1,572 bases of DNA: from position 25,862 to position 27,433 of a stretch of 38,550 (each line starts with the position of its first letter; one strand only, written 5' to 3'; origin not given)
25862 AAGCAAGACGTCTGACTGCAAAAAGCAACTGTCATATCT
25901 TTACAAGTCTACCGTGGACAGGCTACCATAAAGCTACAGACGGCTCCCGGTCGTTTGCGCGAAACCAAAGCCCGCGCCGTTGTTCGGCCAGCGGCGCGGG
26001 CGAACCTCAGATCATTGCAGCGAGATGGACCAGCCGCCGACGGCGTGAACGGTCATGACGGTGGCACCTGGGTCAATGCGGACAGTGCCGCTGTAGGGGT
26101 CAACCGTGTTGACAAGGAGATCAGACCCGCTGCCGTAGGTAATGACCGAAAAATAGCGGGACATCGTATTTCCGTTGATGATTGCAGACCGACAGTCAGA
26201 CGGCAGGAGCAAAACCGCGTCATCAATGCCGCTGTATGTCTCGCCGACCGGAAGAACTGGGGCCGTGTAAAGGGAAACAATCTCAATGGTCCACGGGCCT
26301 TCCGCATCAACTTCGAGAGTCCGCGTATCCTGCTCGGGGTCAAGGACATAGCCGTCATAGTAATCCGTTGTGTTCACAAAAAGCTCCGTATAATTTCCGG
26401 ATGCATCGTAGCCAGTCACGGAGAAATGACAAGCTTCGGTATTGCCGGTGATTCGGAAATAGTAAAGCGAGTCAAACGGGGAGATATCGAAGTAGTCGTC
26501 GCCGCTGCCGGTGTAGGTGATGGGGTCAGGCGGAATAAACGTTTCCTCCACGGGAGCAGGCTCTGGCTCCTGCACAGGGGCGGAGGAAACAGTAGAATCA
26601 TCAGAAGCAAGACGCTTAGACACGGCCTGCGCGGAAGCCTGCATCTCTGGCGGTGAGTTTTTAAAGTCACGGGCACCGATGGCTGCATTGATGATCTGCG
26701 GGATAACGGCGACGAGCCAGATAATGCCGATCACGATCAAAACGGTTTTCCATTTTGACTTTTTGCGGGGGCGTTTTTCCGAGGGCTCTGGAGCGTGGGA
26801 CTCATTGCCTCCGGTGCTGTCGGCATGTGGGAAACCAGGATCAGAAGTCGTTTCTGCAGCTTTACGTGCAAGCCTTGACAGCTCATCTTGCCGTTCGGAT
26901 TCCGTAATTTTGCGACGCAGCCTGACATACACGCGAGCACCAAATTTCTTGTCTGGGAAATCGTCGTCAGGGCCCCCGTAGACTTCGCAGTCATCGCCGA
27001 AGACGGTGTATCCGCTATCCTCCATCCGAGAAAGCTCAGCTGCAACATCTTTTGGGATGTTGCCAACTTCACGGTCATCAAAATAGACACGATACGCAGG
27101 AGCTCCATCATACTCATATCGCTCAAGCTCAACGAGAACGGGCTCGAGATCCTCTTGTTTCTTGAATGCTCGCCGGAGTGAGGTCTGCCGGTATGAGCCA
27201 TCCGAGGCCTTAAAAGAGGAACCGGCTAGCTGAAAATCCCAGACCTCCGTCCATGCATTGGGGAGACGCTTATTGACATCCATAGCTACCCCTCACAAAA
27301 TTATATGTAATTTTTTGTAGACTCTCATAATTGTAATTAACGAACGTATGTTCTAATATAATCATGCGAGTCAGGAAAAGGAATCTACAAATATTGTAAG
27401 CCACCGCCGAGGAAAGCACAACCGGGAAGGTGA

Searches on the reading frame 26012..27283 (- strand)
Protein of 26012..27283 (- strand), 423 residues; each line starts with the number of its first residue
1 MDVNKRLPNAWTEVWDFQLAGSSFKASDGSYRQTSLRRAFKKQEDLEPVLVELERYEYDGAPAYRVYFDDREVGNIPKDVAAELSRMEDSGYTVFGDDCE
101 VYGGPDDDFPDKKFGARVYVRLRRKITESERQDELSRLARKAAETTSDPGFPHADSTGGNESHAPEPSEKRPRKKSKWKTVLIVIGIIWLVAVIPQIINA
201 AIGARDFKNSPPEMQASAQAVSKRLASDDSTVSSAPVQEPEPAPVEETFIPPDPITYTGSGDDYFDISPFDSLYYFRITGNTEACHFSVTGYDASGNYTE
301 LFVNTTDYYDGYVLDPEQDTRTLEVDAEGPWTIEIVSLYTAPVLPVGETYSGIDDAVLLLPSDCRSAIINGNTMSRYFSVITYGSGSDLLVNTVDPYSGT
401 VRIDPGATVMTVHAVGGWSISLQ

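Call 22: search_protein_families(library=pfam, proteins=[window:26012-27283:-], max_evalue=0.01)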
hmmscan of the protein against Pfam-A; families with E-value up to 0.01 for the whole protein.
window:26012-27283:- (423 aa): 1 family
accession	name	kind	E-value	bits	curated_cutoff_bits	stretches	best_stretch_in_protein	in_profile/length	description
PF08797.16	HIRAN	-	0.0019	18.5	24.7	1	38-121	15-94/96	HIRAN domain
